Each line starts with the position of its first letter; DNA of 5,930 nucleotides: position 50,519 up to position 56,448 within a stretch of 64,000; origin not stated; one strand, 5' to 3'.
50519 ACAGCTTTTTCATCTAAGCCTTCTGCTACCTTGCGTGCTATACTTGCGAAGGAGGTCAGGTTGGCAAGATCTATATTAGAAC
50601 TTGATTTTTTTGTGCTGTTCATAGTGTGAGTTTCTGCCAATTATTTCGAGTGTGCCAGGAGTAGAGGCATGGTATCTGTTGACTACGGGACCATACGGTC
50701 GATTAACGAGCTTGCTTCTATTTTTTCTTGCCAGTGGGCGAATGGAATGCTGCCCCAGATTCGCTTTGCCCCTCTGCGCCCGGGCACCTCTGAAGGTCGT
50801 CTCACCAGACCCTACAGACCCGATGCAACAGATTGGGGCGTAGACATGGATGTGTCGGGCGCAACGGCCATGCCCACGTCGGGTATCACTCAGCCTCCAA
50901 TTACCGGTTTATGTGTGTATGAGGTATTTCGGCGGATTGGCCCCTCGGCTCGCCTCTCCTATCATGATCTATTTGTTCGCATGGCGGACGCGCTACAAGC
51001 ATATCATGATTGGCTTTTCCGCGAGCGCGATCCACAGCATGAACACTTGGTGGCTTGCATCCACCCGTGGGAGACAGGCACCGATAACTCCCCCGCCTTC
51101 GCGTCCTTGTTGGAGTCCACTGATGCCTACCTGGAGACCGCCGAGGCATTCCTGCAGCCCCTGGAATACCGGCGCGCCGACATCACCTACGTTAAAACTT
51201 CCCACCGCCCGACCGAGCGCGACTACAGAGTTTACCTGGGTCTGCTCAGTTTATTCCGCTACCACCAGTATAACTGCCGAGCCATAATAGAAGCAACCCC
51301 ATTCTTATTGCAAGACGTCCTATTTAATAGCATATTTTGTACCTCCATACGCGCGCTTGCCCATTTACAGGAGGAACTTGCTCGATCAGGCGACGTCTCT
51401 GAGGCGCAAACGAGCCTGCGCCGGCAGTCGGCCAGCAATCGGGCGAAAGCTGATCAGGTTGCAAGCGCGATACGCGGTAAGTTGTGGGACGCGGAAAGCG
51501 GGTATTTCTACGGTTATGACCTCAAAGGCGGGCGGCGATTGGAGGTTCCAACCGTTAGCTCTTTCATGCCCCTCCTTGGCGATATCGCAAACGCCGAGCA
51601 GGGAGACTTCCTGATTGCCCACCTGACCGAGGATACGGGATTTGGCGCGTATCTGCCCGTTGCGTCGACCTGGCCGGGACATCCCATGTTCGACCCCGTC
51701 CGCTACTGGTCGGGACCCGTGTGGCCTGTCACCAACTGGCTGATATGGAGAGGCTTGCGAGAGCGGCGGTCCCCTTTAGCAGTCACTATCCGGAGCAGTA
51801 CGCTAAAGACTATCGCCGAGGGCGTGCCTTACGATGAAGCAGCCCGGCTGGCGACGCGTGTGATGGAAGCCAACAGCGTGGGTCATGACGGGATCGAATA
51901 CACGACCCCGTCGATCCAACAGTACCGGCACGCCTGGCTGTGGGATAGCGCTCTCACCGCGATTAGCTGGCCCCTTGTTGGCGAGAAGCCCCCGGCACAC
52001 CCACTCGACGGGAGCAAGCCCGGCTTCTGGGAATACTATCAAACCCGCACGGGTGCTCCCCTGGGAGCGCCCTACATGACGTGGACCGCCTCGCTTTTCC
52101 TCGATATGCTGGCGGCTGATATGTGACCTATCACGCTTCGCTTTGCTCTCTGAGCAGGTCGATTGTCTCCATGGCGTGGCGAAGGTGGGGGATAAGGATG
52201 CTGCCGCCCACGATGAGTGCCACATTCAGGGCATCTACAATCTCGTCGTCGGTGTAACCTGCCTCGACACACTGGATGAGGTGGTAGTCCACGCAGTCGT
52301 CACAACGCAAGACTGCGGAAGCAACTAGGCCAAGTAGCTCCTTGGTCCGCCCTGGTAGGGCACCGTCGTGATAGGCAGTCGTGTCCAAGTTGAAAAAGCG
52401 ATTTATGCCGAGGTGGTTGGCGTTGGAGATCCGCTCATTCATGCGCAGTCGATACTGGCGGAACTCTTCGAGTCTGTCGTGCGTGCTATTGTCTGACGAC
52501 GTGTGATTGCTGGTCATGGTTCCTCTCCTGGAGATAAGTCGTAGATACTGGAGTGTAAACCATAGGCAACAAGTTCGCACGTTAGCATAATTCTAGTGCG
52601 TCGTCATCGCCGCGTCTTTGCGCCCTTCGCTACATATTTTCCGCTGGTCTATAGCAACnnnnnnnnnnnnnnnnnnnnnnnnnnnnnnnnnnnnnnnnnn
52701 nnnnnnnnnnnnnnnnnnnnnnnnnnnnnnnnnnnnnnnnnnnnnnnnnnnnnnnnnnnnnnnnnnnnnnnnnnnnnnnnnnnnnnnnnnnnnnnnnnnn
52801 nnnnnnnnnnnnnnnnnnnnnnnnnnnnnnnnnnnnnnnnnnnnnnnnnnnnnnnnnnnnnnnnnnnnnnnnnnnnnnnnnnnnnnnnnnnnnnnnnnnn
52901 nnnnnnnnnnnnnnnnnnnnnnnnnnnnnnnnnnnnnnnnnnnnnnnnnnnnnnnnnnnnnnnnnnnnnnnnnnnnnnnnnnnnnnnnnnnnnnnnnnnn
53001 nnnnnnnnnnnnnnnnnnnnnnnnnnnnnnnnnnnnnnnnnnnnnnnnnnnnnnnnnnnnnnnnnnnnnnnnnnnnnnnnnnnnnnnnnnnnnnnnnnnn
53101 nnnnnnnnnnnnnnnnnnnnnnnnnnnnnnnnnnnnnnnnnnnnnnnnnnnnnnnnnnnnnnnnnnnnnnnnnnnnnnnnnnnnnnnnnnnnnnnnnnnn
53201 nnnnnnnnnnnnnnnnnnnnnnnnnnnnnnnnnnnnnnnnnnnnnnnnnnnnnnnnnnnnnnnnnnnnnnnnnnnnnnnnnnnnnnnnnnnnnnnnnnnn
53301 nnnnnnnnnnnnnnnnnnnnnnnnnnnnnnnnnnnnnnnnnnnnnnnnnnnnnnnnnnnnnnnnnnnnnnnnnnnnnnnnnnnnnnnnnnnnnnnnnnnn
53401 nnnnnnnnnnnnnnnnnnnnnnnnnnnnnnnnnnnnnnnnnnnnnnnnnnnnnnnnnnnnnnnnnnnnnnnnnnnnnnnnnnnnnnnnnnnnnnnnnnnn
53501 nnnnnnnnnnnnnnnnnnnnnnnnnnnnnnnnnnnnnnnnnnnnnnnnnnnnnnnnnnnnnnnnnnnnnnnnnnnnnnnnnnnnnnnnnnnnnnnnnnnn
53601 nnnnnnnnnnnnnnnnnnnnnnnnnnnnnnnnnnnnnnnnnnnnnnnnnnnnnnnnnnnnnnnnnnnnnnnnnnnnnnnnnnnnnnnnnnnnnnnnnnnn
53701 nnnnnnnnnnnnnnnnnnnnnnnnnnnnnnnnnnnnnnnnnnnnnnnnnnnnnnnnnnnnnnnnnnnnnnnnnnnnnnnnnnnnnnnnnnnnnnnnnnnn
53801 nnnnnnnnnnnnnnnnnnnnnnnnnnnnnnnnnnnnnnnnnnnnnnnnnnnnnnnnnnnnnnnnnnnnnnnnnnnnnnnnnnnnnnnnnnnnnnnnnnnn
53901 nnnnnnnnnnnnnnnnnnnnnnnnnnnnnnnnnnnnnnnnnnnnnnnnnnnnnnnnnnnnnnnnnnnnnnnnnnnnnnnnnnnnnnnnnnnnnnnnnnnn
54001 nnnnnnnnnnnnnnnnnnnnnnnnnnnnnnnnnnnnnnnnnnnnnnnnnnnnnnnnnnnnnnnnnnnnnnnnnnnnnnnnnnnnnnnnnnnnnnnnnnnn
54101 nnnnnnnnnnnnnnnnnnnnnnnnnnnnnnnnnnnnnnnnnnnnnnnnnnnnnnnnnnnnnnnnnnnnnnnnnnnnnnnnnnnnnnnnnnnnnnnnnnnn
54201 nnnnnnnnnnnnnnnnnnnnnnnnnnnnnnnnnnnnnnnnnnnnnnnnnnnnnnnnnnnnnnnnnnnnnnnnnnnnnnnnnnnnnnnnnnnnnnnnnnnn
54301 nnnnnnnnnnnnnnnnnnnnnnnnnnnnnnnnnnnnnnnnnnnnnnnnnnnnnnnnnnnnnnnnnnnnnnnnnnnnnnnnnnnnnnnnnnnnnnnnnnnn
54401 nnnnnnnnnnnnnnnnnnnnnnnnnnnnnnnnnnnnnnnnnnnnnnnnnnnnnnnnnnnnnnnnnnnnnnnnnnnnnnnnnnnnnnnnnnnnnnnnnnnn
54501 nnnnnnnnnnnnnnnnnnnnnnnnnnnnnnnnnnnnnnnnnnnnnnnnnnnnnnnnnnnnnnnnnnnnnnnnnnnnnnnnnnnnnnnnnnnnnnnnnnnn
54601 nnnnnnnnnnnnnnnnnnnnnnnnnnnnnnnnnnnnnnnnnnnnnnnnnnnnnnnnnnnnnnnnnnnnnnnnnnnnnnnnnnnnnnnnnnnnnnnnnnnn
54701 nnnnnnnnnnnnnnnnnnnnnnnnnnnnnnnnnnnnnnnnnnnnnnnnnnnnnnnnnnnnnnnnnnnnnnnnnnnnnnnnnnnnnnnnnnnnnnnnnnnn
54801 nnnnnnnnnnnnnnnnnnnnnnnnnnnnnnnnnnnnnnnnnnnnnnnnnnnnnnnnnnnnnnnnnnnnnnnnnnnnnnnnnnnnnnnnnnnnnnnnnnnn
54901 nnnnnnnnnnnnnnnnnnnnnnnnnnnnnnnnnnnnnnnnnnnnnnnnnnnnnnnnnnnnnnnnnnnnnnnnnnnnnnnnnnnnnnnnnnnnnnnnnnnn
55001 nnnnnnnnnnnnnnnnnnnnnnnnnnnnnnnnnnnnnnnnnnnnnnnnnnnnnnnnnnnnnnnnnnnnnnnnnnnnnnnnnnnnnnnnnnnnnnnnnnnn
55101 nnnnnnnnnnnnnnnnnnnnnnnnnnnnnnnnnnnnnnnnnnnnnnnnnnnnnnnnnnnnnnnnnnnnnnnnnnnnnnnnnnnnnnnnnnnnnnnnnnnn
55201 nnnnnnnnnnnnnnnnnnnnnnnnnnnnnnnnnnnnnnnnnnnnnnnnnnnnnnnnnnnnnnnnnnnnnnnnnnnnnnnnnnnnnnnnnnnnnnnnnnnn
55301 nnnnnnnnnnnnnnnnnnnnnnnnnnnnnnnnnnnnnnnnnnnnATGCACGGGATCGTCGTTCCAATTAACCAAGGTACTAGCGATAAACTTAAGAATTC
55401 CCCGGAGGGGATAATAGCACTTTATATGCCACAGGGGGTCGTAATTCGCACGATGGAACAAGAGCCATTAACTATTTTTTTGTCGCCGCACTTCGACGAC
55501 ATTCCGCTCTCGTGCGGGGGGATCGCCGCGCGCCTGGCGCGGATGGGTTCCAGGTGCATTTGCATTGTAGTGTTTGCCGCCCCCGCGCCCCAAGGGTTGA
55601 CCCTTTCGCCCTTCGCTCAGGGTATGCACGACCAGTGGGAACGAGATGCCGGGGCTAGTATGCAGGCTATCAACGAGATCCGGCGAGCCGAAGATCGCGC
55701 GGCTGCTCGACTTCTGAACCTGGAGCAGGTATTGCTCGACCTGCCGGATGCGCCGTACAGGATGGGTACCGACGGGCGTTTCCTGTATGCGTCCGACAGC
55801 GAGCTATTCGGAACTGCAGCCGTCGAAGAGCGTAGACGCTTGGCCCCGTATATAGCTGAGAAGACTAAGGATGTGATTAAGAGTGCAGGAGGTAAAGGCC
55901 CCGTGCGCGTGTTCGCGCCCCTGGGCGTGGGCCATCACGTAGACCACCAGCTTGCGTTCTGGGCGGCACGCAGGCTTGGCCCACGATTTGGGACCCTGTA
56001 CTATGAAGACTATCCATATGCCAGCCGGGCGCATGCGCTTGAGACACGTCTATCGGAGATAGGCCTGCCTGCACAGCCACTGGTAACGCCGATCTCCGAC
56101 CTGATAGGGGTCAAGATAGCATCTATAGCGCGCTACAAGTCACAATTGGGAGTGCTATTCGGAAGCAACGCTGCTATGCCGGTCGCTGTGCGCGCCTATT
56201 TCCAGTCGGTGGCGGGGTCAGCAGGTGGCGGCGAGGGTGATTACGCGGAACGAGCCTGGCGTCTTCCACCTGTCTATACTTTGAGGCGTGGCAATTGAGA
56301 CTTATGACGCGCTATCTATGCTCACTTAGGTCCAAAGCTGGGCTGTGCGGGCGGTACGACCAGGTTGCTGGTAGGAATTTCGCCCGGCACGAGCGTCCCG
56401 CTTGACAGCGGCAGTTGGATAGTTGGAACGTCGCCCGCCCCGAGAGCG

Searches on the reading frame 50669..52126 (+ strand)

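Call 66: search_protein_families(library=pfam, proteins=[window:50669-52126:+], max_evalue=0.00001)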
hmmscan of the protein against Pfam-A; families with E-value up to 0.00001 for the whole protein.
window:50669-52126:+ (485 aa): 2 families
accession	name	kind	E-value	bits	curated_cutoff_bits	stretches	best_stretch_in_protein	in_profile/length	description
PF22422.2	MGH1-like_GH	-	2.6e-62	211.9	27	1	13-384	26-330/356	Mannosylglycerate hydrolase MGH1-like glycoside hydrolase domain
PF01204.24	Trehalase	-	2.7e-12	46.8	21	1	74-366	179-445/512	Trehalase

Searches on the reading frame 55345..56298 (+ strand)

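Call 6: search_protein_families(library=pfam, proteins=[window:55345-56298:+], max_evalue=0.01)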
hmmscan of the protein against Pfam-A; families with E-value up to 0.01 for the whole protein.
window:55345-56298:+ (317 aa): 1 family
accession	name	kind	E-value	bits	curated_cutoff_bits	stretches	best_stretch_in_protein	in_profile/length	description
PF02585.22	PIG-L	-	1.1e-11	45.8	28.2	1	45-207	2-124/129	GlcNAc-PI de-N-acetylase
